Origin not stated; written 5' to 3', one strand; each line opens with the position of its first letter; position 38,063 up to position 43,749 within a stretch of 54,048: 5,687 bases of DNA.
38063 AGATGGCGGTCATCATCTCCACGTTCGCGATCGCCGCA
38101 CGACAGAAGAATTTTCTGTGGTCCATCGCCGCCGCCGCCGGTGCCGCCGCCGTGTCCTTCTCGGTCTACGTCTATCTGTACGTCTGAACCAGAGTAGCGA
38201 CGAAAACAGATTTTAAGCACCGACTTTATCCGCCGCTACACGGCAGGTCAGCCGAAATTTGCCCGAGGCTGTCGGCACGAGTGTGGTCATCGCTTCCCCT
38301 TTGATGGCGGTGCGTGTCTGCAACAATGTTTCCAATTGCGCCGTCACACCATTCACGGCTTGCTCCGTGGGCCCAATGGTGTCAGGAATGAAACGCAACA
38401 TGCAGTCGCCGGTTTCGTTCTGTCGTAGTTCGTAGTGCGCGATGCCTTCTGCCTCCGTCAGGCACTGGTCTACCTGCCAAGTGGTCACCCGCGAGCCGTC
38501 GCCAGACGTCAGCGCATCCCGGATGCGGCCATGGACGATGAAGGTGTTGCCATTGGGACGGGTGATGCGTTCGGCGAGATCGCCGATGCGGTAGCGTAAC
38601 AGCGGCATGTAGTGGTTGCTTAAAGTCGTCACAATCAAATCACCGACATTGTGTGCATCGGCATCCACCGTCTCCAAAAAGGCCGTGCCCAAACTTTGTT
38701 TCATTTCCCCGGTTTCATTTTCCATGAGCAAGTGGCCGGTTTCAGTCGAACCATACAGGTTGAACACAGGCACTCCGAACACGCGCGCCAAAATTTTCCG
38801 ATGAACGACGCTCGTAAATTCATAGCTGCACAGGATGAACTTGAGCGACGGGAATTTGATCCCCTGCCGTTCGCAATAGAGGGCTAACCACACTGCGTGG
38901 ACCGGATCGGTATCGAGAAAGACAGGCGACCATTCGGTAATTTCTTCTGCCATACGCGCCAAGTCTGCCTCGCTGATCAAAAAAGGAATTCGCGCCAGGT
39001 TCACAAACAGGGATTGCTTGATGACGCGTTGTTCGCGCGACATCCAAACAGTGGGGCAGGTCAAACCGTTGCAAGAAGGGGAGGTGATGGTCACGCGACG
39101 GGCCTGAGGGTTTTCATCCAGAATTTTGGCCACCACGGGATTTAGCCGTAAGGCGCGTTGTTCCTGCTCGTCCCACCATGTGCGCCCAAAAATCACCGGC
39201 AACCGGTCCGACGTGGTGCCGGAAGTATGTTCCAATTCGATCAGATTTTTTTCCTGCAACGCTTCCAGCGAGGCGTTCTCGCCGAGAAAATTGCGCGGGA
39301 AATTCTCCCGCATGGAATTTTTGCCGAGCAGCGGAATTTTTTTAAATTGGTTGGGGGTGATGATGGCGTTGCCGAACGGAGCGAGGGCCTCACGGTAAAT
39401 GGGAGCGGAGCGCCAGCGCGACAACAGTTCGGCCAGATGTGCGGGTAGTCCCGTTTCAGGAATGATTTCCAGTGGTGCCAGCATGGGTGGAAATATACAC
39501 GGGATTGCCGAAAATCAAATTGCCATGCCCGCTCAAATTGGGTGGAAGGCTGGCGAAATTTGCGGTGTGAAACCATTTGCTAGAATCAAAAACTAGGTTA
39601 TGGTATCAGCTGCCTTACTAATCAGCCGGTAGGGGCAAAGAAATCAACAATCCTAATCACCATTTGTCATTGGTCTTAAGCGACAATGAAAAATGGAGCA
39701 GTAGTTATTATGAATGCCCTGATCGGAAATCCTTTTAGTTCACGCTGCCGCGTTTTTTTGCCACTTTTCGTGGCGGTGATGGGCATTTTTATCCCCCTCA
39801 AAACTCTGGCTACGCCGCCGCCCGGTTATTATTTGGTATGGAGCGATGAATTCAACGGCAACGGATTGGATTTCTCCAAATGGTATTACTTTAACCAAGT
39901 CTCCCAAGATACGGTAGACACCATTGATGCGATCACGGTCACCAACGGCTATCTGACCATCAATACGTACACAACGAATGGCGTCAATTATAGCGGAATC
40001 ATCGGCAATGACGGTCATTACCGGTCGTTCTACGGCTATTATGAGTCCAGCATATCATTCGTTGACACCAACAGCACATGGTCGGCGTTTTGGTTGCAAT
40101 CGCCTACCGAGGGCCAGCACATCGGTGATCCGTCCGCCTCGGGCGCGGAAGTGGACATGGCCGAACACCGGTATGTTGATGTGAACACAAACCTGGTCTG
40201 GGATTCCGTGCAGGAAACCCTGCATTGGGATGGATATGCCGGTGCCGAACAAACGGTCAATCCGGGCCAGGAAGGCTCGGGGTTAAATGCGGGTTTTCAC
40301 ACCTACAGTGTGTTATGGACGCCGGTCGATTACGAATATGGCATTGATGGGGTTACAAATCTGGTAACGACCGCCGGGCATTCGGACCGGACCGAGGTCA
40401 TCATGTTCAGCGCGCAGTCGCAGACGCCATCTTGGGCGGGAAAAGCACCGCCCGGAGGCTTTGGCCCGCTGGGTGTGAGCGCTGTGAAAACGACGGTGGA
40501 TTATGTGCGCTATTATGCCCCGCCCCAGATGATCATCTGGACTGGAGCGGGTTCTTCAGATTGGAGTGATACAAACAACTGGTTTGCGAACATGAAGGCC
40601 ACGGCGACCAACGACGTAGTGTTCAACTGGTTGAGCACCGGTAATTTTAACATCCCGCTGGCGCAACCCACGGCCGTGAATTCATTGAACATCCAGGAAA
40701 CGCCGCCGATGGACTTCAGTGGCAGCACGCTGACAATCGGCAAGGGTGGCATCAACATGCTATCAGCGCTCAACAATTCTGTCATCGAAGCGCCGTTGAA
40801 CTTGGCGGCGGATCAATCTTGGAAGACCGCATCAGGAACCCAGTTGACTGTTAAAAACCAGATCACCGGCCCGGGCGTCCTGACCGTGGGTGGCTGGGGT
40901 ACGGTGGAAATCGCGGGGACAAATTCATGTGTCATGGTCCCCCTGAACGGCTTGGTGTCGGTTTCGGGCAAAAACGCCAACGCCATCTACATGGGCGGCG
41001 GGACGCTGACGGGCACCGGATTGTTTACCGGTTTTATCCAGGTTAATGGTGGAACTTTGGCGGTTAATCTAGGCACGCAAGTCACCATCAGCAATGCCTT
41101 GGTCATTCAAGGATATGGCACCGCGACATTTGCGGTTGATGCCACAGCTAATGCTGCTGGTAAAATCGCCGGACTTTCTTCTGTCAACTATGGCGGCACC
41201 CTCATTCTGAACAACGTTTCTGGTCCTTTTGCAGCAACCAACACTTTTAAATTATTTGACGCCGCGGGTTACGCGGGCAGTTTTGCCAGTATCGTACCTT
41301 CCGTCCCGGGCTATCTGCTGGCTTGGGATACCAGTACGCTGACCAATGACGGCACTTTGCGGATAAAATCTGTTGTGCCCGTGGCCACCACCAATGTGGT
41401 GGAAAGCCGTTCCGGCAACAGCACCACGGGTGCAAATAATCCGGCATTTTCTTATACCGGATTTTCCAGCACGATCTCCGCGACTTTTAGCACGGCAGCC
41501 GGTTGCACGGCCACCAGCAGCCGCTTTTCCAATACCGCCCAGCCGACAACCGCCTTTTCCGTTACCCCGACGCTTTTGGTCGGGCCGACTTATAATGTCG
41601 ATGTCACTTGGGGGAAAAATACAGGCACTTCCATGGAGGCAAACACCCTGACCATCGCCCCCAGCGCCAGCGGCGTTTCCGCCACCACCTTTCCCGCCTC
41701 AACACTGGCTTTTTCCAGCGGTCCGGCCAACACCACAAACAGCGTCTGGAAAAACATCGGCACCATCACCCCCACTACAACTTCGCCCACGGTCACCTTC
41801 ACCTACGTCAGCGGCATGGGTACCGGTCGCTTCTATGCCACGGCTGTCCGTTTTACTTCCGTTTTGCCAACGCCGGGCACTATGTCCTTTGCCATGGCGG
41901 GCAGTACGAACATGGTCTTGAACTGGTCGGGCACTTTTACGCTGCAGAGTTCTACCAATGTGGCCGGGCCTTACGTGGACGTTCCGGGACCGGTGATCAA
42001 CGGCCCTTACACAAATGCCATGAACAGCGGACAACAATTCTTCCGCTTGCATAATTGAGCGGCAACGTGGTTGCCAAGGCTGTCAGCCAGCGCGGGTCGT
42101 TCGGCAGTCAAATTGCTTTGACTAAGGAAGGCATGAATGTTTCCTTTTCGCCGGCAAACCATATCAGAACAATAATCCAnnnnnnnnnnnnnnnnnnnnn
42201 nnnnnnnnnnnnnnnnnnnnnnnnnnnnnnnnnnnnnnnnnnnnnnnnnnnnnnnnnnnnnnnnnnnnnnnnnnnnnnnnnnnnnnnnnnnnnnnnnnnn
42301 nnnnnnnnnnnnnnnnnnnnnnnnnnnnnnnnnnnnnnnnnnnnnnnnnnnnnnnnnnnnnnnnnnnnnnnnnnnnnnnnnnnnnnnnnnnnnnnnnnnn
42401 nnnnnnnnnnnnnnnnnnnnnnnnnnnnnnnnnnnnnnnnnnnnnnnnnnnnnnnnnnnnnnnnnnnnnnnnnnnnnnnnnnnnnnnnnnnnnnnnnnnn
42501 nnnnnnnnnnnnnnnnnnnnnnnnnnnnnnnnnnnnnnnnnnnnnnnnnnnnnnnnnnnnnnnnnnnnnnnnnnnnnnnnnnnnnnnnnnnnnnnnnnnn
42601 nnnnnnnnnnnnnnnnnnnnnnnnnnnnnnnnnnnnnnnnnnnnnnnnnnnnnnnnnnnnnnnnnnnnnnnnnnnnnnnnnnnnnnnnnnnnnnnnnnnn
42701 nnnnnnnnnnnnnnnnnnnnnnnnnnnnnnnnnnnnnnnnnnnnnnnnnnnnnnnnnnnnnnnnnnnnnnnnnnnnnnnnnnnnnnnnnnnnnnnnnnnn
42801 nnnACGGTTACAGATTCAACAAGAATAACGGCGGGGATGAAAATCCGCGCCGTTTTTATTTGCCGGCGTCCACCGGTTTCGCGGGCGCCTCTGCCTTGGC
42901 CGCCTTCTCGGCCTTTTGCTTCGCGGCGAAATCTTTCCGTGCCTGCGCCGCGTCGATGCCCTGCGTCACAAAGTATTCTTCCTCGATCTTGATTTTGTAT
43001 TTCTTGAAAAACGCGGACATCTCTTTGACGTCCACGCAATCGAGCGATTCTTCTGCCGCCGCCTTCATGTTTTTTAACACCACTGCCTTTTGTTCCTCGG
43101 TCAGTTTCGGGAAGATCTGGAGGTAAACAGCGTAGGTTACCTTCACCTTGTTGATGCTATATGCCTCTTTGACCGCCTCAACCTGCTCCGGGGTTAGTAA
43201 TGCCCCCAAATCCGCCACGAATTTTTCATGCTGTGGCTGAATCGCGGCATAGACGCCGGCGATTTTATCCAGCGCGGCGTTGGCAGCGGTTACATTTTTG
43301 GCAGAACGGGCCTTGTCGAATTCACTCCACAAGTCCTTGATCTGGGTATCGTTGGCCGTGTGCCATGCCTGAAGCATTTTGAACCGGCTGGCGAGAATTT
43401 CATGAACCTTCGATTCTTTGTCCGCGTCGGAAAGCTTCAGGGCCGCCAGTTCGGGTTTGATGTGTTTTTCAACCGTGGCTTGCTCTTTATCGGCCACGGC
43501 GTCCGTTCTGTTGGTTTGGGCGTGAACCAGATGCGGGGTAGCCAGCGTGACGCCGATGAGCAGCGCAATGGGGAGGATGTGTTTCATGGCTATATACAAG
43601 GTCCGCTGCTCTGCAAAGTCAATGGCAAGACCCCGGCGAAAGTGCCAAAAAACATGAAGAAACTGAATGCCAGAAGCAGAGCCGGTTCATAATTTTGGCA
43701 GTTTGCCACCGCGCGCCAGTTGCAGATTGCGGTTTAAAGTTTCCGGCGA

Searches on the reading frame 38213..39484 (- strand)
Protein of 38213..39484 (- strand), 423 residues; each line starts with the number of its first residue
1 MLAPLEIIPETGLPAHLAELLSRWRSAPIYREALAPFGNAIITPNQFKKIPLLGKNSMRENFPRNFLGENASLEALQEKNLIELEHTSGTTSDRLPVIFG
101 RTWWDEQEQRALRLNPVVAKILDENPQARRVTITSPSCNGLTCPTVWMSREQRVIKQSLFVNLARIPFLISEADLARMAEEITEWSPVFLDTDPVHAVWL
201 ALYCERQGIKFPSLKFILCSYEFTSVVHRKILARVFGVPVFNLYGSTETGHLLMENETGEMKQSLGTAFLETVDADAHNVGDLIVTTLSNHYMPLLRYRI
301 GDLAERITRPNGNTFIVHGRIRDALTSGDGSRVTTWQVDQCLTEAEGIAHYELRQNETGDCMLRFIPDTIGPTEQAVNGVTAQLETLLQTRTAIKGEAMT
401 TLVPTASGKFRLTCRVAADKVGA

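Call 59: search_protein_families(library=pfam, proteins=[window:38213-39484:-], max_evalue=0.001)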
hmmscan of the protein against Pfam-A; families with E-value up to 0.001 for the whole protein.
window:38213-39484:- (423 aa): 1 family
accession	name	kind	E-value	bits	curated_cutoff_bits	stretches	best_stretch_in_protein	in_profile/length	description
PF00501.34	AMP-binding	-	0.00024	20.5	29.9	1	177-268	247-347/384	AMP-binding enzyme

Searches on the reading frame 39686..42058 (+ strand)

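Call 20: search_protein_families(library=pfam, proteins=[window:39686-42058:+], max_evalue=10)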
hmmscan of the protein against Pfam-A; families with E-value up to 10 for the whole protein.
window:39686-42058:+ (790 aa): 1 family
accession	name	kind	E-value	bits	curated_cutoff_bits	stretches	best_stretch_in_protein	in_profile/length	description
PF00722.28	Glyco_hydro_16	-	6.2e-11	42.5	22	1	108-234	36-141/175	Glycosyl hydrolases family 16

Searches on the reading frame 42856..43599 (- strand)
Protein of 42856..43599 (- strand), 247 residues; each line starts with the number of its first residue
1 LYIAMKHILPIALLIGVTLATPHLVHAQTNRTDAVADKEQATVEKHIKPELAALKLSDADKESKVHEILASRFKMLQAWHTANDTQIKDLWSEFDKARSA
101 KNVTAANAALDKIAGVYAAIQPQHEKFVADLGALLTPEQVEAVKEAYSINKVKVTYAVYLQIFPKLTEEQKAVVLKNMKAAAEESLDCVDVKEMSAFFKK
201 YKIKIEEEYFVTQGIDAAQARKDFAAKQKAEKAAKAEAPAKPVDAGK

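Call 59: search_protein_families(library=pfam, proteins=[window:42856-43599:-], max_evalue=0.001)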
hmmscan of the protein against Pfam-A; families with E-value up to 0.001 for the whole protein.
window:42856-43599:- (247 aa): 1 family
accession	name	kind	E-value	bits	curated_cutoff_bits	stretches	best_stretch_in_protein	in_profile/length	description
PF12875.12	DUF3826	-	1.7e-37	129.8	25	1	48-230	9-186/186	Protein of unknown function (DUF3826)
